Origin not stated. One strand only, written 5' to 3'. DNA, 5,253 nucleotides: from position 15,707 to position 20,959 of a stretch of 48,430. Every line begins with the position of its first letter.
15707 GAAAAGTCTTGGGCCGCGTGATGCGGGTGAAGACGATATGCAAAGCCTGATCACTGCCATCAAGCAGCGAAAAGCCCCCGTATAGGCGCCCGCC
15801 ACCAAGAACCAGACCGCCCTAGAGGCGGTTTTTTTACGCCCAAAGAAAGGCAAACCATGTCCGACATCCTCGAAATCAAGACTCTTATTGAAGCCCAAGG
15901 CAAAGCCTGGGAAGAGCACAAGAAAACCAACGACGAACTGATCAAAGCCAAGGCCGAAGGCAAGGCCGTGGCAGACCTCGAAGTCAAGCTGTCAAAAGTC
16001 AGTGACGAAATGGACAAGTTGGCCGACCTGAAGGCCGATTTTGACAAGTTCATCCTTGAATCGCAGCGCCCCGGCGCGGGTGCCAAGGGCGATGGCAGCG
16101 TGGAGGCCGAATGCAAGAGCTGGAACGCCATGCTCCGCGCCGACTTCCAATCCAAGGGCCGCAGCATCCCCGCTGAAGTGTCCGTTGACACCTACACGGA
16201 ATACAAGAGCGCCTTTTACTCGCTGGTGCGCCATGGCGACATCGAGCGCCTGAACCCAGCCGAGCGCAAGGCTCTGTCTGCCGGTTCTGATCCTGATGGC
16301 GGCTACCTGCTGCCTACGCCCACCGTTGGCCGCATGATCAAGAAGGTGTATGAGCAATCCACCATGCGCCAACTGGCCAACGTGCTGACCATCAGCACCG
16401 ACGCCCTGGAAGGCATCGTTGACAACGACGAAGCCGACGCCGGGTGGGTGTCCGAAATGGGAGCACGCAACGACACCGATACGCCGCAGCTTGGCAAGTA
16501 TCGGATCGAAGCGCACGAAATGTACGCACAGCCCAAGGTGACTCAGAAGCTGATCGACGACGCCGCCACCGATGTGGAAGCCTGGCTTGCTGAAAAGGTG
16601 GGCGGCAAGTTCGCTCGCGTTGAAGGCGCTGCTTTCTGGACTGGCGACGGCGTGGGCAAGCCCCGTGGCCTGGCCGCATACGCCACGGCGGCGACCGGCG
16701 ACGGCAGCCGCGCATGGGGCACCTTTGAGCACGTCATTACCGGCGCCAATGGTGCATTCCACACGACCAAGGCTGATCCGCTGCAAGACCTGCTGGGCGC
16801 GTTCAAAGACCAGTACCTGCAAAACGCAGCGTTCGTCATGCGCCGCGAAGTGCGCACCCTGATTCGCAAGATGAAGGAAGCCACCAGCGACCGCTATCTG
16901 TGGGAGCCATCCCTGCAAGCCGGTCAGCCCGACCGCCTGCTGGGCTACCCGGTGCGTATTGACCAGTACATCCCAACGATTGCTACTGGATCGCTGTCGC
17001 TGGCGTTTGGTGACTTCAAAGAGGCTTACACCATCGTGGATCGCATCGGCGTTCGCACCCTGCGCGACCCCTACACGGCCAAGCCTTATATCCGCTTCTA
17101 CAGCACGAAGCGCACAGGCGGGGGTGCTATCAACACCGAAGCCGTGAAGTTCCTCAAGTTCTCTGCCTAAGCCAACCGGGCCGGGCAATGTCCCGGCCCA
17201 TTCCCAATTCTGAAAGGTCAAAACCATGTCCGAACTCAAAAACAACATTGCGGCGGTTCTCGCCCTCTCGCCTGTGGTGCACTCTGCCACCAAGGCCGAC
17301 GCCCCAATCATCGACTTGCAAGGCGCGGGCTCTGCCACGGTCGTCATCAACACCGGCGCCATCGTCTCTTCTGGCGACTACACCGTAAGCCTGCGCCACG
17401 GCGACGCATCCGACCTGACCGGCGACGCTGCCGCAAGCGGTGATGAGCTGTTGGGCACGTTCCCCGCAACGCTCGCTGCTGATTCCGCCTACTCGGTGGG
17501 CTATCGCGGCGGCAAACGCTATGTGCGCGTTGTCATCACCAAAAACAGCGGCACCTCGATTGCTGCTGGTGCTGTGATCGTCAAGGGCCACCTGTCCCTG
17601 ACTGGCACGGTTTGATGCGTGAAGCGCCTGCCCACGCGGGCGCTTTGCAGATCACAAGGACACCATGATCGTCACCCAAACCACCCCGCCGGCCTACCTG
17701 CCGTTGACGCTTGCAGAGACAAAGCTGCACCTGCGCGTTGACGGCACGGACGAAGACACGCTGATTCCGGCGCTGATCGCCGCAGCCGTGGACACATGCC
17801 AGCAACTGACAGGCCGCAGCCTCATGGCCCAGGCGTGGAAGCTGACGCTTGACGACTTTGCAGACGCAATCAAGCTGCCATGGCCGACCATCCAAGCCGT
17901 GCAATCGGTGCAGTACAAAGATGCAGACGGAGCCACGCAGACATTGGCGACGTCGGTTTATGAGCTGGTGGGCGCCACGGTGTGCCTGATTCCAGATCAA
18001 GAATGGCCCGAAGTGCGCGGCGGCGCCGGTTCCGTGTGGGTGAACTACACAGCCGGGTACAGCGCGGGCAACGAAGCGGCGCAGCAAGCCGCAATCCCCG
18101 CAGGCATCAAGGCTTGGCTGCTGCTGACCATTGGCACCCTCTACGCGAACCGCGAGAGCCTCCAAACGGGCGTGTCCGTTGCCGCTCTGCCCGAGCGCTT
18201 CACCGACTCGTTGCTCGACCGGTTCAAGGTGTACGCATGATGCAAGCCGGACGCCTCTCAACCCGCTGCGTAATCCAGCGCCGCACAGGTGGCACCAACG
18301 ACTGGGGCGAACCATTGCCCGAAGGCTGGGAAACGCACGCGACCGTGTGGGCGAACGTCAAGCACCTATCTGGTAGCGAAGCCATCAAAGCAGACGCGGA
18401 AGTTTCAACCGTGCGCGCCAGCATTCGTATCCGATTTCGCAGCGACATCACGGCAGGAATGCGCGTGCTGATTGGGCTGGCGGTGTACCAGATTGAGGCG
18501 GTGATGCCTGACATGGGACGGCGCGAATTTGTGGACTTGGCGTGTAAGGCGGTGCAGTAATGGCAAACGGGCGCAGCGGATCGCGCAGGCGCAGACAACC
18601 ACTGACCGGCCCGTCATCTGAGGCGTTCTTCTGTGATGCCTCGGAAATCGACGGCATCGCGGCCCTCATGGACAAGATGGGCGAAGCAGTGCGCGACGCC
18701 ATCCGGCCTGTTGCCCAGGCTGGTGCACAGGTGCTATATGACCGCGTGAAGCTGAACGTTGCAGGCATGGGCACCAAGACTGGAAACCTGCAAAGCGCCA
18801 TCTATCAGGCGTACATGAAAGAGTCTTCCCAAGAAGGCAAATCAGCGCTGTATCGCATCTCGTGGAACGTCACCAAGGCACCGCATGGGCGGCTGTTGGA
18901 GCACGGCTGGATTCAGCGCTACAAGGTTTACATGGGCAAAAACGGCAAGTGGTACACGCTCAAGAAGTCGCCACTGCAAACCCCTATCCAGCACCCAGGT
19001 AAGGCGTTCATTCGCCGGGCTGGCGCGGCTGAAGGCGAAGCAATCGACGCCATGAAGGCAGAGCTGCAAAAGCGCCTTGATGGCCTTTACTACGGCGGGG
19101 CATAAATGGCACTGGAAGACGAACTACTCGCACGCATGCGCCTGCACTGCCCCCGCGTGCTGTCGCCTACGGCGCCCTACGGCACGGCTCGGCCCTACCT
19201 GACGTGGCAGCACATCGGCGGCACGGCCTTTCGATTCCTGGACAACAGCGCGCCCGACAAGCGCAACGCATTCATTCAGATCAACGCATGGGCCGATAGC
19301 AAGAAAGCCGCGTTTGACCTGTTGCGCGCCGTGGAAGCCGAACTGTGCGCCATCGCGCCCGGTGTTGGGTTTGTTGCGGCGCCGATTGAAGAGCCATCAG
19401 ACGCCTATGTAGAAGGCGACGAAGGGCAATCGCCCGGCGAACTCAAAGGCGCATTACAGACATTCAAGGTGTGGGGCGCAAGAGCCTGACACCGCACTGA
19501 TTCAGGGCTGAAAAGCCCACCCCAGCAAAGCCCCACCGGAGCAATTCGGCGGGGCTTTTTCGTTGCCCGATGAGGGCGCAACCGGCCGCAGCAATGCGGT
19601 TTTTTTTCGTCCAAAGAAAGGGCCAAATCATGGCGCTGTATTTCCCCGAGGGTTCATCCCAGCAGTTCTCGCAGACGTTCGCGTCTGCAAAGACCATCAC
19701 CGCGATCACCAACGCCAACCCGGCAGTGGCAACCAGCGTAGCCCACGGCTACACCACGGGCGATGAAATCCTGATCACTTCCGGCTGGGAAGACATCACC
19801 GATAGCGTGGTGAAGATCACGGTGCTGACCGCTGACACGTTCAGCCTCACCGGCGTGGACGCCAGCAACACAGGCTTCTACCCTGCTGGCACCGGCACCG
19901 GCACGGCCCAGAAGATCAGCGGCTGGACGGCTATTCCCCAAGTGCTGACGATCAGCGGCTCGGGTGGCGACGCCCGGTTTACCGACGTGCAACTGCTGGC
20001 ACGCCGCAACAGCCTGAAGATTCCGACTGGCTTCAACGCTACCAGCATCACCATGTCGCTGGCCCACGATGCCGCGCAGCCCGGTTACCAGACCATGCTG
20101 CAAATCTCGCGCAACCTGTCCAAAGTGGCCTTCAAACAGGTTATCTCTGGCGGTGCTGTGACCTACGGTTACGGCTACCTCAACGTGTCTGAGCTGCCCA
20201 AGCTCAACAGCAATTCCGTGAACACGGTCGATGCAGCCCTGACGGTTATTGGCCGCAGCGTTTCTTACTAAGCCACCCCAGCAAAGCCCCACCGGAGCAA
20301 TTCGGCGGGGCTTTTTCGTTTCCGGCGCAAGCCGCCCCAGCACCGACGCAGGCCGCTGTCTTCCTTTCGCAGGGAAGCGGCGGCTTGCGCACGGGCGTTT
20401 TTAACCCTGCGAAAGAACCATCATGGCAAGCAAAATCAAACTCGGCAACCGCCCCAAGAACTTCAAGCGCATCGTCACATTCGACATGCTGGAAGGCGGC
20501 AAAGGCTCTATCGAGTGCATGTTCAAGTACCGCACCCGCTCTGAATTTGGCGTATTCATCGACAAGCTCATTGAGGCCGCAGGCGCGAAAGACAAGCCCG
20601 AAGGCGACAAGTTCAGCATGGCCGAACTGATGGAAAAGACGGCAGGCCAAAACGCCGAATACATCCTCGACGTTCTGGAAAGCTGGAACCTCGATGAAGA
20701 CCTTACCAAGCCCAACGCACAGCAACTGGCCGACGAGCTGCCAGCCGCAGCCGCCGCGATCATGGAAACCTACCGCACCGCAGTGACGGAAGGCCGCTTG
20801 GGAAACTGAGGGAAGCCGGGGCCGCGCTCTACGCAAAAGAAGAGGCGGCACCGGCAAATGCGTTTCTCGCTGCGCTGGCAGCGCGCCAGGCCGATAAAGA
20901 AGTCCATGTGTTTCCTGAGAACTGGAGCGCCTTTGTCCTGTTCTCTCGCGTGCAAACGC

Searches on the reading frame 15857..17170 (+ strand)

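Call 3: search_protein_families(library=pfam, proteins=[window:15857-17170:+], max_evalue=1)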
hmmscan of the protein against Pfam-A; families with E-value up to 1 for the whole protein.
window:15857-17170:+ (437 aa): 2 families
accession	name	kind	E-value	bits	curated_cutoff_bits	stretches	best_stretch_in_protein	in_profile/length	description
PF05065.19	Phage_capsid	-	7.2e-75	252.4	24.2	1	148-435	1-280/280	Phage capsid family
PF24525.1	TTC3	-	0.051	13.4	27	1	11-110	67-159/250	TTC3, helical domain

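Call 4: search_protein_families(library=phrogs, proteins=[window:15857-17170:+], max_evalue=1)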
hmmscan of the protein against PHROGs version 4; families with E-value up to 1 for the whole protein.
window:15857-17170:+ (437 aa): 7 families
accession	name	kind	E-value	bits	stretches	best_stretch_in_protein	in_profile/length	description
phrog_10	-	head and packaging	1.5e-68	233.5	1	4-437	265-637/752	major head protein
phrog_15928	-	head and packaging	1.6e-34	120.5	1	232-435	1-179/185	major head protein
phrog_617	-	head and packaging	1.1e-25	91.6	1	81-406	300-586/626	major head protein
phrog_17162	-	unknown function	2.4e-11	44.7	1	356-436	2-83/85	-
phrog_10857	-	unknown function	0.11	13.5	0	324-361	31-67/90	-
phrog_4876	-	unknown function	0.2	12.3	1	23-70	174-225/226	-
phrog_4080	-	head and packaging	0.6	11.1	0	10-64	57-110/188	scaffolding protein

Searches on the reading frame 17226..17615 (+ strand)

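Call 30: search_protein_families(library=phrogs, proteins=[window:17226-17615:+], max_evalue=0.01)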
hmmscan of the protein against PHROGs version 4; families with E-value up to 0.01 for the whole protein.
window:17226-17615:+ (129 aa): 1 family
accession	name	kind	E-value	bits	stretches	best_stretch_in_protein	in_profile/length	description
phrog_5707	-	unknown function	2e-24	87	1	1-122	2-128/134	-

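Call 31: search_protein_families(library=pfam, proteins=[window:17226-17615:+], max_evalue=0.01)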
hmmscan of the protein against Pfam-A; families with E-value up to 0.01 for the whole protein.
window:17226-17615:+ (129 aa): 0 families

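Call 101: search_protein_families(library=ncbifam, proteins=[window:17226-17615:+], max_evalue=0.01)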
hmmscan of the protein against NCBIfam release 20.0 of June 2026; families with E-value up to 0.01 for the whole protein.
window:17226-17615:+ (129 aa): 0 families

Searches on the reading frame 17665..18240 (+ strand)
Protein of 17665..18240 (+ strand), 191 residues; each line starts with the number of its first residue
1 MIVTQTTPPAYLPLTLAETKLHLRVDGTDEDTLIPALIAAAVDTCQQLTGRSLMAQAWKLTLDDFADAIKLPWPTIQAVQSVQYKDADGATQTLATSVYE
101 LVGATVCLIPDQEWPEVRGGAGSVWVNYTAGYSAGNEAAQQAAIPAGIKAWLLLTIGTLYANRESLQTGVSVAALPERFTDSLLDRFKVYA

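Call 30: search_protein_families(library=phrogs, proteins=[window:17665-18240:+], max_evalue=0.01)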
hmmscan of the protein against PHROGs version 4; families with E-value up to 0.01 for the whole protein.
window:17665-18240:+ (191 aa): 2 families
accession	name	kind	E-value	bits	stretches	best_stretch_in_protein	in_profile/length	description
phrog_442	-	connector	4.3e-27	96.1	1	2-189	76-262/270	head-tail adaptor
phrog_40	-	connector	3.9e-14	53.5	1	12-60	40-85/201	head-tail adaptor Ad1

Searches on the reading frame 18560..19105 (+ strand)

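Call 30: search_protein_families(library=phrogs, proteins=[window:18560-19105:+], max_evalue=0.01)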
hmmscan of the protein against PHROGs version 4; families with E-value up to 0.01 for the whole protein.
window:18560-19105:+ (181 aa): 1 family
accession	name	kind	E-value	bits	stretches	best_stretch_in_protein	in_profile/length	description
phrog_5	-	connector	5.2e-12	47.1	1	29-175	94-211/239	tail completion or Neck1 protein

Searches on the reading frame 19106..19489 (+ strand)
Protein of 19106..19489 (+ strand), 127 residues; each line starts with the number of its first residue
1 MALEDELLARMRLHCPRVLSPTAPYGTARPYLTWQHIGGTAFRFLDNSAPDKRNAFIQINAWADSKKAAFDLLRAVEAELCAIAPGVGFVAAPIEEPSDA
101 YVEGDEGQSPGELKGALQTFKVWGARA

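Call 30: search_protein_families(library=phrogs, proteins=[window:19106-19489:+], max_evalue=0.01)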
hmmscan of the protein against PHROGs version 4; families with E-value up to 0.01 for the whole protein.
window:19106-19489:+ (127 aa): 2 families
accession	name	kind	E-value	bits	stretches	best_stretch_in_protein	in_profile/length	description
phrog_347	-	connector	0.00012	22.3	1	13-105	14-105/394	tail terminator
phrog_78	-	connector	0.0013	20.1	1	20-80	27-86/122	tail terminator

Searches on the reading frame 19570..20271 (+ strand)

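Call 30: search_protein_families(library=phrogs, proteins=[window:19570-20271:+], max_evalue=0.01)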
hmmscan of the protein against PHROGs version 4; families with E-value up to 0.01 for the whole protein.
window:19570-20271:+ (233 aa): 2 families
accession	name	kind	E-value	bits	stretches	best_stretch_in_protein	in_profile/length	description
phrog_584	-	tail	4e-56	191.2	1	21-233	1-215/218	major tail protein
phrog_158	-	tail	5e-05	23.9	1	109-232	31-158/376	major tail protein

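Call 31: search_protein_families(library=pfam, proteins=[window:19570-20271:+], max_evalue=0.01)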
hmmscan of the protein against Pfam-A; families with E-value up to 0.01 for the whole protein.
window:19570-20271:+ (233 aa): 1 family
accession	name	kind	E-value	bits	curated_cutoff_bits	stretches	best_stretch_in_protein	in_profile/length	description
PF08813.17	Phage_tail_3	-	1.9e-34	119.1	24.2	1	71-230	1-160/165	Phage tail tube protein, TTP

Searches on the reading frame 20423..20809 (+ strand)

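Call 30: search_protein_families(library=phrogs, proteins=[window:20423-20809:+], max_evalue=0.01)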
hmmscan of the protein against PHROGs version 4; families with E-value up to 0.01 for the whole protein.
window:20423-20809:+ (128 aa): 2 families
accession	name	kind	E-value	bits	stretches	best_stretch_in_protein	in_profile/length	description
phrog_569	-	tail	2.2e-18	68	1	1-128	22-132/256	tail length tape measure protein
phrog_17368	-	tail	1.1e-11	45.8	1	70-124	50-104/213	tail length tape measure protein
